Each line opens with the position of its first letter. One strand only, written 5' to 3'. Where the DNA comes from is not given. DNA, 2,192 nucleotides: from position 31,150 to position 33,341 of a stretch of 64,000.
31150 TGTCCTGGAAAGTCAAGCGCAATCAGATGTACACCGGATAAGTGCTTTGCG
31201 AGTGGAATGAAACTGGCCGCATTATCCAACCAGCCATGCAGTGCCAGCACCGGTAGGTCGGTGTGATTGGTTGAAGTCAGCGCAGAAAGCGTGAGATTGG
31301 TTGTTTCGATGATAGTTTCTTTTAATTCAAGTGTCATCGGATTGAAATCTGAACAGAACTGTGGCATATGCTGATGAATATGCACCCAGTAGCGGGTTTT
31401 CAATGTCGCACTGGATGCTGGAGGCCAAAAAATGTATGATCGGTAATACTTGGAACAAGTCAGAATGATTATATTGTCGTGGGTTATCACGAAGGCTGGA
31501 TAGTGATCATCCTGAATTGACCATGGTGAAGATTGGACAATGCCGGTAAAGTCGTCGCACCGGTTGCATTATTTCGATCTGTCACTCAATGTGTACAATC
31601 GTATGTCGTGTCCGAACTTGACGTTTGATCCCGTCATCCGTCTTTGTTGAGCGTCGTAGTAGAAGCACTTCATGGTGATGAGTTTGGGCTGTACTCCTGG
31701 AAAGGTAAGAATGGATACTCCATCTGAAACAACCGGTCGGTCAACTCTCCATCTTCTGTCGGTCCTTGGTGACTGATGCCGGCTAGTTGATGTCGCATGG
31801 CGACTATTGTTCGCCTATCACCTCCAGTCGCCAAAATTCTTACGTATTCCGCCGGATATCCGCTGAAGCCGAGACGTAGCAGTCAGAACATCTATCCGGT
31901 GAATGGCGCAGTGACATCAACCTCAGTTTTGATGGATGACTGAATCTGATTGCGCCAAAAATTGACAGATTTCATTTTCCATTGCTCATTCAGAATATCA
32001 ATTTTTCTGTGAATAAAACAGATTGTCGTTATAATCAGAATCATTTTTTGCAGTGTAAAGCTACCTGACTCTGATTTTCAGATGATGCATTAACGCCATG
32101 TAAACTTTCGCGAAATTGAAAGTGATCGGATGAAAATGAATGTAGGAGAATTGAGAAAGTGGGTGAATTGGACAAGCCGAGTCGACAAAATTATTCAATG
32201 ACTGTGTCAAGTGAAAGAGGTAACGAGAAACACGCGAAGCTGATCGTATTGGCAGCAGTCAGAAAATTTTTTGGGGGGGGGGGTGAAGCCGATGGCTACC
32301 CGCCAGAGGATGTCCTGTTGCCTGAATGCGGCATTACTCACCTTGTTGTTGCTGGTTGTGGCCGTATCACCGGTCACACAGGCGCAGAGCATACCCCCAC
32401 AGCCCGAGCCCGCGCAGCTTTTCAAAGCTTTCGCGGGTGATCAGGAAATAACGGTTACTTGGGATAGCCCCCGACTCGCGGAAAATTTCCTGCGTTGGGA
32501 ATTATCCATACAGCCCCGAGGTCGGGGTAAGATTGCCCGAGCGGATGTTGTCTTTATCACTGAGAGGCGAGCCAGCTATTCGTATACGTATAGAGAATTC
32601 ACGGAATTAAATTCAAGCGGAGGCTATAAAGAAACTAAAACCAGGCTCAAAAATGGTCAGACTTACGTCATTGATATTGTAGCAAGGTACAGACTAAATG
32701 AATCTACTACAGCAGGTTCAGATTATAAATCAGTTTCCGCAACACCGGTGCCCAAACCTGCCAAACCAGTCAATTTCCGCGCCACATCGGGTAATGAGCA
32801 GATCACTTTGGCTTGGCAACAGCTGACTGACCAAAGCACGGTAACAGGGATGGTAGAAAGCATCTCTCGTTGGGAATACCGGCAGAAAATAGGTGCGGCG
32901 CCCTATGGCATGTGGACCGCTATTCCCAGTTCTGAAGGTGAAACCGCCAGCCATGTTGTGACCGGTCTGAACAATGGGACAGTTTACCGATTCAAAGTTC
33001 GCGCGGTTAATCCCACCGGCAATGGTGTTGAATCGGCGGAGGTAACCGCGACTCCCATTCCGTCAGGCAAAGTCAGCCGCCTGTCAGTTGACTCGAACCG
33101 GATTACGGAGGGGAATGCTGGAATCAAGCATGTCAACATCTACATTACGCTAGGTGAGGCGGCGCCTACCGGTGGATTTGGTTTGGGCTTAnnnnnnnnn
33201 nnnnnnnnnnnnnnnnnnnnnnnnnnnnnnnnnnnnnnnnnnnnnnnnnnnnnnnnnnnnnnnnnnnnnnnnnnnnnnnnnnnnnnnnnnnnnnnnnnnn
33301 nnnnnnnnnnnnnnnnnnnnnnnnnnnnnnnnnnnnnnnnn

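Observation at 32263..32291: A4-T6-G11 homopolymer block ending 8 nt upstream of the start codon of the giant surface-protein gene: candidate phase-variation switch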

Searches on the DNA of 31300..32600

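Call 41: search_rna_families(source=window, start=31300, end=32600, threshold=evalue, max_evalue=1)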
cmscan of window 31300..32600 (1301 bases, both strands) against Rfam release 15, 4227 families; matches with E-value up to 1: 0.
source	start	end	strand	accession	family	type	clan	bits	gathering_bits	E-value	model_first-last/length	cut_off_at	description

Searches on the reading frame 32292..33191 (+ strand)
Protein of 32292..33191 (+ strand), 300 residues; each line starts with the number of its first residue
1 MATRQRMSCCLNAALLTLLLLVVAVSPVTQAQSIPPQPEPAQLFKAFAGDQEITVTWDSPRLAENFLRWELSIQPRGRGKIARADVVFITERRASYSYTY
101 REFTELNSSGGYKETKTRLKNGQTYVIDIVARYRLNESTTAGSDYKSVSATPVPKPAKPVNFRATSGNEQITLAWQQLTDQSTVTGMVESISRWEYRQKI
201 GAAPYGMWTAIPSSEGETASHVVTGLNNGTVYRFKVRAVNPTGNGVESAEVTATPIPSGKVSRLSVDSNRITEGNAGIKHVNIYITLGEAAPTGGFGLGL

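Call 12: find_homologous_proteins(query=window:32292-33191:+, max_evalue=1e-10)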
Query window:32292-33191:+ (300 aa): 10 proteins with E <= 1e-10 among 2542 candidates.
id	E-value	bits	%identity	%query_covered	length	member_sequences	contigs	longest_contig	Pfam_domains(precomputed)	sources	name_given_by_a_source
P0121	9.9e-27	112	43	34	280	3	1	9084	PF25059.2,PF00041.28,PF16656.12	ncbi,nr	ncbi:MAG: fibronectin type III domain-containing protein [bacterium]|nr:fibronectin type III domain-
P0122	1.0e-26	112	43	34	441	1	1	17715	PF21605.4,PF25059.2,PF00041.28,PF16656.12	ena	-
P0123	6.0e-24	103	31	76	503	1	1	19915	PF25833.1,PF00041.28,PF16656.12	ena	-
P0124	1.5e-21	95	36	46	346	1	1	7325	PF07495.20,PF21454.3,PF25059.2,PF25788.3,PF00041.28,PF16656.12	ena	-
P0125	4.3e-21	93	33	56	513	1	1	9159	PF14312.13,PF25059.2,PF22433.4,PF25833.1,PF00041.28,PF16656.12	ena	-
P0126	3.3e-20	90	31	33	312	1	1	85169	PF25059.2,PF00041.28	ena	-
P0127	2.6e-18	84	35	46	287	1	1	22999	PF25059.2,PF25833.1,PF00041.28,PF16656.12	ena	-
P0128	3.8e-17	80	33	51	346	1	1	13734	PF25059.2,PF00041.28,PF16656.12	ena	-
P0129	5.4e-15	73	42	37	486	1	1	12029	PF12733.14,PF25059.2,PF00041.28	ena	-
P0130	1.5e-14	72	39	34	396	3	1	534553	PF00041.28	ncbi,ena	-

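Call 38: find_encoding_contigs(protein=P0121, flank=6000, max_places=4)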
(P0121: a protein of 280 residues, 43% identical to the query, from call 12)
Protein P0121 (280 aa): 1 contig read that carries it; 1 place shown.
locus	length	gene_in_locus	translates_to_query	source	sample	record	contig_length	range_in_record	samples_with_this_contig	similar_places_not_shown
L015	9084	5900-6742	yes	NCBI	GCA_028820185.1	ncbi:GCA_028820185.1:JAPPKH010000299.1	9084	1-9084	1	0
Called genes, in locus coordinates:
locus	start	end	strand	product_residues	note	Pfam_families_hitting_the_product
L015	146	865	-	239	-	PF01553:Acyltransferase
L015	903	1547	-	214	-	PF05729:NACHT (faint), PF13189:Cytidylate_kin2, PF13671:AAA_33 (faint), PF01202:SKI (faint), PF02224:Cytidylate_kin, PF13207:AAA_17 (weak), PF13238:AAA_18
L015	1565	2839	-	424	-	PF00275:EPSP_synthase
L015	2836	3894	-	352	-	PF02153:PDH_N, PF20463:PDH_C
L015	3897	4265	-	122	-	PF07736:CM_1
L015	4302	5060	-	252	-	PF01479:S4, PF00849:PseudoU_synth_2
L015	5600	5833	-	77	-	PF10049:DUF2283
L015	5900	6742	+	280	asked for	PF00041:fn3, PF16656:Pur_ac_phosph_N (faint), PF25059:FN3_DSCAM-DSCAML_C (faint), PF00041:fn3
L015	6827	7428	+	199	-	-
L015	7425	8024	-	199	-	PF04079:SMC_ScpB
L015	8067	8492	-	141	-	PF02616:SMC_ScpA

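Call 39: find_encoding_contigs(protein=P0123, flank=6000, max_places=4)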
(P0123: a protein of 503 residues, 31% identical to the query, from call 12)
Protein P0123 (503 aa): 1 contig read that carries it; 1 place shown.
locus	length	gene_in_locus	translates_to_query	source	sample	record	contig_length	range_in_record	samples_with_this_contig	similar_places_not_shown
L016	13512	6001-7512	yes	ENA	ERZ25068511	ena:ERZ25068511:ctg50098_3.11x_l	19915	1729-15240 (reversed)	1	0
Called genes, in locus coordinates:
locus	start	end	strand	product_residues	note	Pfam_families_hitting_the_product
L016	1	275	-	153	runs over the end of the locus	PF04138:GtrA_DPMS_TM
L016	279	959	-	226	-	PF01066:CDP-OH_P_transf (weak)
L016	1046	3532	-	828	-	PF13620:CarboxypepD_reg, PF13715:CarbopepD_reg_2 (weak), PF07715:Plug, PF00593:TonB_dep_Rec_b-barrel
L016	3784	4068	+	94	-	-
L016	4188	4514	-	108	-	-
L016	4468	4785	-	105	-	PF02604:PhdYeFM_antitox (weak)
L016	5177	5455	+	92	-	-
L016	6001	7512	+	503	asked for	PF25833:Fn3_SaeA_3rd (faint), PF00041:fn3, PF16656:Pur_ac_phosph_N (weak)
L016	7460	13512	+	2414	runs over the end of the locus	PF25059:FN3_DSCAM-DSCAML_C (faint), PF16656:Pur_ac_phosph_N (faint), PF17963:Big_9 (faint), PF00041:fn3 (weak), PF16389:DUF4998 (faint), PF21027:Sde0182_C (faint), PF22433:MtxA_IG-like (faint), PF00041:fn3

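Call 63: search_protein_representatives(protein=window:32292-33191:+)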
Query: 300 residues. Proteins with E-value up to 0.001 (for the whole library): 15027; up to 1e-10: 5194; up to 1e-30: 1179. The best 150 are listed.
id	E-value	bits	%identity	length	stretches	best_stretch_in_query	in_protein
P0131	0.0e+00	2390.4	50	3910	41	149-256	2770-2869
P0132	0.0e+00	2024.5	45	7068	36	149-261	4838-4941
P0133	0.0e+00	1638.0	41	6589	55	148-255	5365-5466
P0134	0.0e+00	1597.8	47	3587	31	152-258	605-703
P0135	0.0e+00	1516.3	46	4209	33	147-264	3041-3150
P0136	0.0e+00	1344.2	45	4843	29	149-256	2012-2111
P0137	0.0e+00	1293.7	38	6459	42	147-256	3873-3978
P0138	0.0e+00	1210.0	41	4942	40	146-256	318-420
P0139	0.0e+00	1209.1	50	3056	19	149-257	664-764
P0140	0.0e+00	1181.7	45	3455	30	147-255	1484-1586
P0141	0.0e+00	1158.4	44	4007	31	147-256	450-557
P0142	0.0e+00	1023.1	38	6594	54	148-256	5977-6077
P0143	0.0e+00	1020.2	44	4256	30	146-256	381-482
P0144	0.0e+00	1018.3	42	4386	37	147-255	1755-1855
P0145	1.9e-291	978.7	42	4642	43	146-258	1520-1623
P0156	1.0e-235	795.8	42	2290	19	149-256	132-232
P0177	5.1e-178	606.5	42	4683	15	141-278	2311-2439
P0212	1.4e-123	427.9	41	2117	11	152-254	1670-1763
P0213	1.4e-123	427.9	35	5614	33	48-256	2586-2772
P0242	6.6e-109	379.7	46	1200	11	156-256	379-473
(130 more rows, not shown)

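Call 65: find_encoding_contigs(protein=P0156, flank=3000, max_places=4)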
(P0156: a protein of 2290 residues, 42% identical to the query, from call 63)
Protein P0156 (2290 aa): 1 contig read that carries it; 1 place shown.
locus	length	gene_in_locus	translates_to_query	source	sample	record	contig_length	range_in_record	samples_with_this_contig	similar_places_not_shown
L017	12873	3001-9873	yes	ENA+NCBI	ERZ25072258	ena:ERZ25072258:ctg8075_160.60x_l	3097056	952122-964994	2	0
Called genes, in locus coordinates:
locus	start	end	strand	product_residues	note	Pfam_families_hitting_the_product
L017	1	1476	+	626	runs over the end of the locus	PF07732:Cu-oxidase_3, PF00394:Cu-oxidase, PF07731:Cu-oxidase_2, PF07732:Cu-oxidase_3 (weak)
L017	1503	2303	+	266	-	PF05275:CopB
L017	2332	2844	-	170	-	PF01322:Cytochrom_C_2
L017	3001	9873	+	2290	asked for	PF00041:fn3, PF16656:Pur_ac_phosph_N (faint), PF19119:DUF5803 (faint), PF25059:FN3_DSCAM-DSCAML_C (faint), PF25814:fn3_SORL1 (faint), PF21454:MSP1_barrel (faint), PF21605:CRLF2-like_D2 (faint), PF00041:fn3, +1 more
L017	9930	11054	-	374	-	PF13439:Glyco_transf_4, PF13477:Glyco_trans_4_2 (weak), PF13579:Glyco_trans_4_4, PF00534:Glycos_transf_1, PF13692:Glyco_trans_1_4, PF13524:Glyco_trans_1_2 (weak)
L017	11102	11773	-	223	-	PF05683:Fumerase_C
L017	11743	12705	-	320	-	PF05681:Fumerase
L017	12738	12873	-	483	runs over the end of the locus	PF07364:DUF1485, PF07171:MlrC_C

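Call 66: find_encoding_contigs(protein=P0212, flank=3000, max_places=4)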
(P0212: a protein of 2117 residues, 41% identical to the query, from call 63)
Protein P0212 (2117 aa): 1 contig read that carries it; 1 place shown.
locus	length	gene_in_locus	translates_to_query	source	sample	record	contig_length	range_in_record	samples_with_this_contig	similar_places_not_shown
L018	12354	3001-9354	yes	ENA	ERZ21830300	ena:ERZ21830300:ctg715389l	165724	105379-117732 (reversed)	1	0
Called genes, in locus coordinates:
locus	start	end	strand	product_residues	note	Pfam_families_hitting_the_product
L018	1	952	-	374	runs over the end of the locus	-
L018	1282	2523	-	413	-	PF07690:MFS_1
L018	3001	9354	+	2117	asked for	PF16656:Pur_ac_phosph_N (faint), PF25059:FN3_DSCAM-DSCAML_C (faint), PF23376:Fn3_VIN3 (faint), PF25814:fn3_SORL1 (faint), PF00041:fn3, PF10179:NDNF (faint), PF23608:Ig_ILCR1 (faint), PF00041:fn3, +2 more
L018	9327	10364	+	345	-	-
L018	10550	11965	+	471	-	PF13701:DDE_Tnp_1_4, PF01609:DDE_Tnp_1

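Call 69: find_encoding_contigs(protein=P0177, flank=2000, max_places=6)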
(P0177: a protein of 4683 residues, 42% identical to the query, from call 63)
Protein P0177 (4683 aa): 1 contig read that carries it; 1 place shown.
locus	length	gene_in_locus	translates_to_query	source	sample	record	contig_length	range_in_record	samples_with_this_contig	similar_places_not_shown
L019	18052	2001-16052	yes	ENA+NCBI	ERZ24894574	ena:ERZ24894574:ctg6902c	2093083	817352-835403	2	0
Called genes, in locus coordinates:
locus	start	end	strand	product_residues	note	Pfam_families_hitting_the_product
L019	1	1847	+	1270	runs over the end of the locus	PF17766:fn3_6 (faint), PF25059:FN3_DSCAM-DSCAML_C (faint), PF00041:fn3, PF03797:Autotransporter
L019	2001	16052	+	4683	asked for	PF07495:Y_Y_Y (faint), PF22433:MtxA_IG-like (faint), PF24421:Ig_J (faint), PF17766:fn3_6 (faint), PF00041:fn3, PF25059:FN3_DSCAM-DSCAML_C (faint), PF00041:fn3 (weak), PF00041:fn3, +1 more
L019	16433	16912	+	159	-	PF13187:Fer4_9 (faint), PF13484:Fer4_16 (faint), PF00037:Fer4 (faint), PF12797:Fer4_2 (faint), PF13247:Fer4_11, PF14697:Fer4_21 (weak), PF12838:Fer4_7 (weak), PF25160:LdpA_Fe-S-bd (weak), +3 more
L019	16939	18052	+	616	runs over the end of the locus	PF02730:AFOR_N, PF01314:AFOR_C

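Call 70: find_encoding_contigs(protein=P0213, flank=2000, max_places=6)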
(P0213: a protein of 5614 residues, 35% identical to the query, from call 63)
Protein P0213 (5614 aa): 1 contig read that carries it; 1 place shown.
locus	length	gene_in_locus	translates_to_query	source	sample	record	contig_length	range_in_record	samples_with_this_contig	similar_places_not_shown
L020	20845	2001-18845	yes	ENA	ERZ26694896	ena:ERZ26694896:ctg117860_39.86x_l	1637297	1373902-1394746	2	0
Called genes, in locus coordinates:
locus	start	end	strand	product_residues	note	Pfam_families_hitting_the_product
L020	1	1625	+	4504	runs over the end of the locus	PF00041:fn3 (weak), PF00041:fn3, PF00041:fn3 (weak), PF00041:fn3 (weak), PF00028:Cadherin (weak), PF00041:fn3, PF00041:fn3, PF00041:fn3, +15 more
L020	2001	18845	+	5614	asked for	PF00041:fn3, PF00041:fn3, PF00028:Cadherin, PF00041:fn3, PF00028:Cadherin, PF00041:fn3, PF00028:Cadherin, PF00041:fn3, +22 more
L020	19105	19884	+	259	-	PF03372:Exo_endo_phos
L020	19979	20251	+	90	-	PF00312:Ribosomal_S15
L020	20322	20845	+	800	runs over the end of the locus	-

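Call 72: find_encoding_contigs(protein=P0242, flank=2000, max_places=6)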
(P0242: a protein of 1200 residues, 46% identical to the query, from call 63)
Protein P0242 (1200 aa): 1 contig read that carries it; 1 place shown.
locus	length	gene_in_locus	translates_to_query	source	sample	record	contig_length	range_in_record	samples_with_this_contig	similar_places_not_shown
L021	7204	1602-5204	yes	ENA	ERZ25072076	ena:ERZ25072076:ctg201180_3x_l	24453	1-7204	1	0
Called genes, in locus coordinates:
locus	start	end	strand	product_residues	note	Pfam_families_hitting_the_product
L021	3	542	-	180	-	?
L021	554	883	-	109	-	-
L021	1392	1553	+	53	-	-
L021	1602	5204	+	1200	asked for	PF00041:fn3 (weak), PF16656:Pur_ac_phosph_N (faint), PF25059:FN3_DSCAM-DSCAML_C (faint), PF25833:Fn3_SaeA_3rd (faint), PF00041:fn3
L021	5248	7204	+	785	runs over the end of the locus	PF00028:Cadherin, PF00028:Cadherin, PF00028:Cadherin, PF00028:Cadherin, PF17963:Big_9, PF00028:Cadherin, PF17963:Big_9, PF00028:Cadherin, +27 more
